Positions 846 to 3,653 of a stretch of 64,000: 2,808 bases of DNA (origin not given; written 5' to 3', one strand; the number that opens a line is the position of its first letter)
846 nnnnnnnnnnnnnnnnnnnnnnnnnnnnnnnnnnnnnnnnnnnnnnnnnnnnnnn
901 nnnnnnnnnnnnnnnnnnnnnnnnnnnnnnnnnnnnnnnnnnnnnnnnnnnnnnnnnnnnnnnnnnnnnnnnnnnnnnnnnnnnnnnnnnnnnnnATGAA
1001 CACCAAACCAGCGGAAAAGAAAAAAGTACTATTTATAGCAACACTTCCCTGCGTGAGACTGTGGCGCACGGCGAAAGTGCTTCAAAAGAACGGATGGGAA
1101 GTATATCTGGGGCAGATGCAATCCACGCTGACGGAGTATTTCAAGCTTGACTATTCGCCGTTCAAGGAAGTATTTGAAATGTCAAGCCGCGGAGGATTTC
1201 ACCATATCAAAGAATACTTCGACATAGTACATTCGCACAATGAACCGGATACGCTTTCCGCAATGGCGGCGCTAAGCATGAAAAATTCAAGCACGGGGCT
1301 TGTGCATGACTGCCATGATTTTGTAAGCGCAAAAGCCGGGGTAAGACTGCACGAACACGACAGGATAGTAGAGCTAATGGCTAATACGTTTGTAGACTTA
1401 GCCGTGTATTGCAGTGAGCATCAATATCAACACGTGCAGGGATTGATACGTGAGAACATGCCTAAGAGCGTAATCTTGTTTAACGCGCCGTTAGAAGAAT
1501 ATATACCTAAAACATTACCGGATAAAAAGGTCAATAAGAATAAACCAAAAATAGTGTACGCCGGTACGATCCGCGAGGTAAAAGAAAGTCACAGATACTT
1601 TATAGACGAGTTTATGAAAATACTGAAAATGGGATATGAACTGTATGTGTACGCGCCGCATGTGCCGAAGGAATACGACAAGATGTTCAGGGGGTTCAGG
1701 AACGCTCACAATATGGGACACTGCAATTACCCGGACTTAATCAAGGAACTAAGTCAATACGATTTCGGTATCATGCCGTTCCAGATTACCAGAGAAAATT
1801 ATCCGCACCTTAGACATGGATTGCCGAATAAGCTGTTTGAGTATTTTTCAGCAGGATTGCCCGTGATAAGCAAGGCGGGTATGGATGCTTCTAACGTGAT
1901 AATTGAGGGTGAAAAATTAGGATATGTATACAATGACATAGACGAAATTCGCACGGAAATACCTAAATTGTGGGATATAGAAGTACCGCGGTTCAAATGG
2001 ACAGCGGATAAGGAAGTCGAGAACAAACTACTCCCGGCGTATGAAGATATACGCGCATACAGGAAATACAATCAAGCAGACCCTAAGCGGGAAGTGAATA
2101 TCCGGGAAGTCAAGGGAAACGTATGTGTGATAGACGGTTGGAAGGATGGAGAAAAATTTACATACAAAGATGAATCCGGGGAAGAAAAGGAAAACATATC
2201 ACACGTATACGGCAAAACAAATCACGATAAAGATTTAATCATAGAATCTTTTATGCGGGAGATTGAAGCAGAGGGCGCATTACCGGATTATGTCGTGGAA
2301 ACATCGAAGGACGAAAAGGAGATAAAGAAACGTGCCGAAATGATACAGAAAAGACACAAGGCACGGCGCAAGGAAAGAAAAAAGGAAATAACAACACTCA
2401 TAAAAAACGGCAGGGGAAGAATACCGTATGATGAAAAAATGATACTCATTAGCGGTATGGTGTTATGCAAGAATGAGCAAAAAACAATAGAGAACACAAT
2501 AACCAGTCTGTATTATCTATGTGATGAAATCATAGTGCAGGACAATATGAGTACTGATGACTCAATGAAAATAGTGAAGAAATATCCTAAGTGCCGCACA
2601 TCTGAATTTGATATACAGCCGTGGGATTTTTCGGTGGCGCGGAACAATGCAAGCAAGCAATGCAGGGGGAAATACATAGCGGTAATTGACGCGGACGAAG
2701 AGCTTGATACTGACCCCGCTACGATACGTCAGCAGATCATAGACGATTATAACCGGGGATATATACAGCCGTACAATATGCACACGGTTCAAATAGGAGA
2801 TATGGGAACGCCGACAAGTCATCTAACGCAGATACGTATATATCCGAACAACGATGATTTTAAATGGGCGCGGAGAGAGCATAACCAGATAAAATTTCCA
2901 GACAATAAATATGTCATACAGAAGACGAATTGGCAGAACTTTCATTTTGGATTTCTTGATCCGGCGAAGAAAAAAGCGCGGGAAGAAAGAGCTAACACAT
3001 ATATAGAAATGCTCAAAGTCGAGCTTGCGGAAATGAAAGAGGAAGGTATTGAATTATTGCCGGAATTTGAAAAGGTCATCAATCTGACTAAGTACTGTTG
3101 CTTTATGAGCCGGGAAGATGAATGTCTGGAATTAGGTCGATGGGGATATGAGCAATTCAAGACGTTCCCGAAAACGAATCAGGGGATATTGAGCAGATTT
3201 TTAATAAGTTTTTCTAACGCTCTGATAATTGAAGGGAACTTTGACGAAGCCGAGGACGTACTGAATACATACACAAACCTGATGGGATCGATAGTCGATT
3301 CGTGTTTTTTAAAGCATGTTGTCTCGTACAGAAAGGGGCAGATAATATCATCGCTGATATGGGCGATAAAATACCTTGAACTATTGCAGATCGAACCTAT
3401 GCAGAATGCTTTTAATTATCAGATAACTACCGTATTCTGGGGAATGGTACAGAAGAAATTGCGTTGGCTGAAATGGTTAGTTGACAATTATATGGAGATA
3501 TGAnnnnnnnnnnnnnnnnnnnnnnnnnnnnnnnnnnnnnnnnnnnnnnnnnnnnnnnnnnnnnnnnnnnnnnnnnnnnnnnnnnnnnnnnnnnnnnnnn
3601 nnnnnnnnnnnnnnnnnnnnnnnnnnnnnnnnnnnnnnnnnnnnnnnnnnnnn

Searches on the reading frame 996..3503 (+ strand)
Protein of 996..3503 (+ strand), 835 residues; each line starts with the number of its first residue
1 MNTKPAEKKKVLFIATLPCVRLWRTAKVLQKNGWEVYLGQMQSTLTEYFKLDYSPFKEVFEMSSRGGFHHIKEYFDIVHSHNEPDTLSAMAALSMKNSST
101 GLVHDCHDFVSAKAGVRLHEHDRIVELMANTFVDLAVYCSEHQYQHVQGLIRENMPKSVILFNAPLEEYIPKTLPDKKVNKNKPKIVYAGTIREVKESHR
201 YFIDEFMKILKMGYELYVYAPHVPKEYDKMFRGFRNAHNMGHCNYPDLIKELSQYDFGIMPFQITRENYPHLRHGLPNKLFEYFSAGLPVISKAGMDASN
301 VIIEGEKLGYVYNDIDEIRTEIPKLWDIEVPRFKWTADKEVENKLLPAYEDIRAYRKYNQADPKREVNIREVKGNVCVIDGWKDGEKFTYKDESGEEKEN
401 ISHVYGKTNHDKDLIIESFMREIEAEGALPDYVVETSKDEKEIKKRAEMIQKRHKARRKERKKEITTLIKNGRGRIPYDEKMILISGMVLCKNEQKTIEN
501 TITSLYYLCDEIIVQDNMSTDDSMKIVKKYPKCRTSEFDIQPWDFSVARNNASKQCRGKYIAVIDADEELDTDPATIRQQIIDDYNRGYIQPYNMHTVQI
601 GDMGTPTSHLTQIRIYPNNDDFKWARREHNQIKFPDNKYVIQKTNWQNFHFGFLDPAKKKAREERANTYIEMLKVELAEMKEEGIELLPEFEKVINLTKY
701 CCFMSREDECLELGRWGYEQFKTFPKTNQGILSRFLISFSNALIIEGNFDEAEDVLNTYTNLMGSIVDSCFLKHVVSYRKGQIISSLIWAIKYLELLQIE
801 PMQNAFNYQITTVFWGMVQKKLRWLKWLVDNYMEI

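Call 16: search_protein_families(library=pfam, proteins=[window:996-3503:+], max_evalue=0.001)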
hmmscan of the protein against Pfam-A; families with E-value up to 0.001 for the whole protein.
window:996-3503:+ (835 aa): 4 families
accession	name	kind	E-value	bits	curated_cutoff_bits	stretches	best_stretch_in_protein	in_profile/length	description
PF00535.33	Glycos_transf_2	-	1.6e-13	51.3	23.3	1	489-573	4-94/168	Glycosyl transferase family 2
PF13692.12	Glyco_trans_1_4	-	1.8e-10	41.6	27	1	184-325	2-139/142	Glycosyl transferases group 1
PF13704.12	Glyco_tranf_2_4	-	4.3e-07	30.8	27.5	1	492-578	1-95/98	Glycosyl transferase family 2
PF13524.12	Glyco_trans_1_2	-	6.7e-05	23.3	25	1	213-322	14-108/144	Glycosyl transferase-like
